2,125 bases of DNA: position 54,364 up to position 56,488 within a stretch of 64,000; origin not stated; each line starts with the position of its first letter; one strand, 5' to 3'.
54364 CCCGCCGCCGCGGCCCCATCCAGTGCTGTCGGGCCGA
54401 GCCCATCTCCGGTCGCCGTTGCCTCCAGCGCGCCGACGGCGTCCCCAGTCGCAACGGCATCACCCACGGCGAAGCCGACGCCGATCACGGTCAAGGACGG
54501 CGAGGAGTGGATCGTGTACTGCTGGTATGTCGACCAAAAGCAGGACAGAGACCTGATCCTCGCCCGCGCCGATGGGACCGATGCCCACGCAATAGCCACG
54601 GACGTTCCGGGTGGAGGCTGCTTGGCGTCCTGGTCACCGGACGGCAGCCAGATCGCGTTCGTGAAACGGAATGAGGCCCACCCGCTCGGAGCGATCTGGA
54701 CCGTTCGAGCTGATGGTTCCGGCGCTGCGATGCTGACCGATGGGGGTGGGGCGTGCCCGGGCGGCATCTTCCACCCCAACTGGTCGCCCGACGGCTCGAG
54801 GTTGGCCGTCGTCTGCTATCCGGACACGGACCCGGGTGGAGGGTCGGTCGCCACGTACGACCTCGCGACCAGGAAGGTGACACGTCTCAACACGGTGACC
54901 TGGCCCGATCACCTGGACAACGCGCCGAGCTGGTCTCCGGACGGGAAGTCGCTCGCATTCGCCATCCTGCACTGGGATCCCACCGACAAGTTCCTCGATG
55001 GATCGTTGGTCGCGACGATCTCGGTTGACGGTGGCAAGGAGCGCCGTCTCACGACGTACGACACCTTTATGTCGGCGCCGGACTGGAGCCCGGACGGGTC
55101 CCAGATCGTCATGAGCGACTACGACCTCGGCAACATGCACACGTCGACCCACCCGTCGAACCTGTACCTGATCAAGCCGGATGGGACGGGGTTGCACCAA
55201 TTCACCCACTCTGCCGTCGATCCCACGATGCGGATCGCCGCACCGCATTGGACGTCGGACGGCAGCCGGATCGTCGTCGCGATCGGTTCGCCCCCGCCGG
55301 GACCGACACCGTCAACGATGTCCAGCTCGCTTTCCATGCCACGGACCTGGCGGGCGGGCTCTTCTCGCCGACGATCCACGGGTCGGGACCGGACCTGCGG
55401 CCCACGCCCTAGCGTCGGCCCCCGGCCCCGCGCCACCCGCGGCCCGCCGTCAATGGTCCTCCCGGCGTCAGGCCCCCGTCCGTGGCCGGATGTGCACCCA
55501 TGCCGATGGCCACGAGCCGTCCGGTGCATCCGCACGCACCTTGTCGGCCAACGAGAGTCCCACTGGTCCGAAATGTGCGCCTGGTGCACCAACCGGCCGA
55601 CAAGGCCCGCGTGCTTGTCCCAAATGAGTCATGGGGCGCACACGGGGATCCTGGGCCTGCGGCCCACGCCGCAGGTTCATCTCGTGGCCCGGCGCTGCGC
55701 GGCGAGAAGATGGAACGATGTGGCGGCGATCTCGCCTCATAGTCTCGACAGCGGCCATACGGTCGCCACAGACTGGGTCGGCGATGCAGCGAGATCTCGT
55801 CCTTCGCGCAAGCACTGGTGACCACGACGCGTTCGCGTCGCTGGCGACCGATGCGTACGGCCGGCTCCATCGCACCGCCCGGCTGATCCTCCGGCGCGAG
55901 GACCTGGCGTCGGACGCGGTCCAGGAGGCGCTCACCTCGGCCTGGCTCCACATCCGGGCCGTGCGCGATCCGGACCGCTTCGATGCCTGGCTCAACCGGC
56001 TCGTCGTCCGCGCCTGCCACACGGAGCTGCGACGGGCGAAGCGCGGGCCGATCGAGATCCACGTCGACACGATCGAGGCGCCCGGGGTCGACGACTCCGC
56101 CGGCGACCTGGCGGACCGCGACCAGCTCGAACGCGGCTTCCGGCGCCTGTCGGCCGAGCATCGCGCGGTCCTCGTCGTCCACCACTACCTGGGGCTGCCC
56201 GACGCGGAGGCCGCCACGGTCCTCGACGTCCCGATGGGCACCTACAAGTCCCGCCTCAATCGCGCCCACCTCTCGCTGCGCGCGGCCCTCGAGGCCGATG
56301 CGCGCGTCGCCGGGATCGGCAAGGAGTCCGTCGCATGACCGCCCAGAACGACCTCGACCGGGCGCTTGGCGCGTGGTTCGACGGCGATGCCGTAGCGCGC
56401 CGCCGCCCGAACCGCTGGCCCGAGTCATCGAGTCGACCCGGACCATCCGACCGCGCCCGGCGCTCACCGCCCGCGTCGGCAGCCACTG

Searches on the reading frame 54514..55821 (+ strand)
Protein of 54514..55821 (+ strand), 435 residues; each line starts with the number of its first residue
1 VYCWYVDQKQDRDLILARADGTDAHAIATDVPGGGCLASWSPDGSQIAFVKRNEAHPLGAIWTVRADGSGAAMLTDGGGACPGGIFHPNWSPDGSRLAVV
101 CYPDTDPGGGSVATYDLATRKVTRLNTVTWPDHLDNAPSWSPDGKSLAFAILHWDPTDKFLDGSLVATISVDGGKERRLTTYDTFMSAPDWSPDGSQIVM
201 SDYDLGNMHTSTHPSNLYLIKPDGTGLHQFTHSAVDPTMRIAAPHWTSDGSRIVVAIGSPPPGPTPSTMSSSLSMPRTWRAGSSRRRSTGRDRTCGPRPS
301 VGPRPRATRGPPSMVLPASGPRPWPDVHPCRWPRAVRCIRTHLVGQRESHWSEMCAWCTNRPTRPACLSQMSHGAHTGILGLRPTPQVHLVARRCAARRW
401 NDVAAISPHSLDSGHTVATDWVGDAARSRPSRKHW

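Call 11: search_protein_families(library=pfam, proteins=[window:54514-55821:+], max_evalue=0.001)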
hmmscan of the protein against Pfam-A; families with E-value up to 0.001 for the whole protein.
window:54514-55821:+ (435 aa): 3 families
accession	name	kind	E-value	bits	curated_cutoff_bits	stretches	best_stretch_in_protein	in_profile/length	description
PF07676.18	PD40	-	5.6e-18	64.8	20.9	1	135-150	11-26/38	WD40-like Beta Propeller Repeat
PF00930.27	DPPIV_N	-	5.4e-06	25.8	22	0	110-150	23-60/354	Dipeptidyl peptidase IV (DPP IV) N-terminal region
PF25174.1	Beta-prop_THOC3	-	0.00023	20.7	305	0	110-204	69-150/272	THOC3 beta-propeller domain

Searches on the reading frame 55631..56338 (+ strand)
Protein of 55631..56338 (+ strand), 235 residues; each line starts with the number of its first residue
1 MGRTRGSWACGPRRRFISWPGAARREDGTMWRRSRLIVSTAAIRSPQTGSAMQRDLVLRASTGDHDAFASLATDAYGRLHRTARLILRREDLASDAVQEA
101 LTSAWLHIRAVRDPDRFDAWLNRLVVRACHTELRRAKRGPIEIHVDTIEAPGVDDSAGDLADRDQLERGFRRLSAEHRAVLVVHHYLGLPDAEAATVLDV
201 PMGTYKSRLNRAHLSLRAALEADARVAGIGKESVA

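Call 11: search_protein_families(library=pfam, proteins=[window:55631-56338:+], max_evalue=0.001)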
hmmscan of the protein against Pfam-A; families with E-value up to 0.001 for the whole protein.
window:55631-56338:+ (235 aa): 4 families
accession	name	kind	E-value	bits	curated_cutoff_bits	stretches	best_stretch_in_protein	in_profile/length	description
PF04542.20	Sigma70_r2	-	6.5e-10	39.1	24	1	76-138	6-70/71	Sigma-70 region 2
PF08281.18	Sigma70_r4_2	-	6.2e-07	29.4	25.7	1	164-212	2-50/54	Sigma-70, region 4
PF20432.4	Xre-like-HTH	-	0.0003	21.4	25.8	0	178-213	13-49/63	Antitoxin Xre-like helix-turn-helix domain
PF04545.22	Sigma70_r4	-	0.00047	20.1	24.1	1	171-217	3-49/50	Sigma-70, region 4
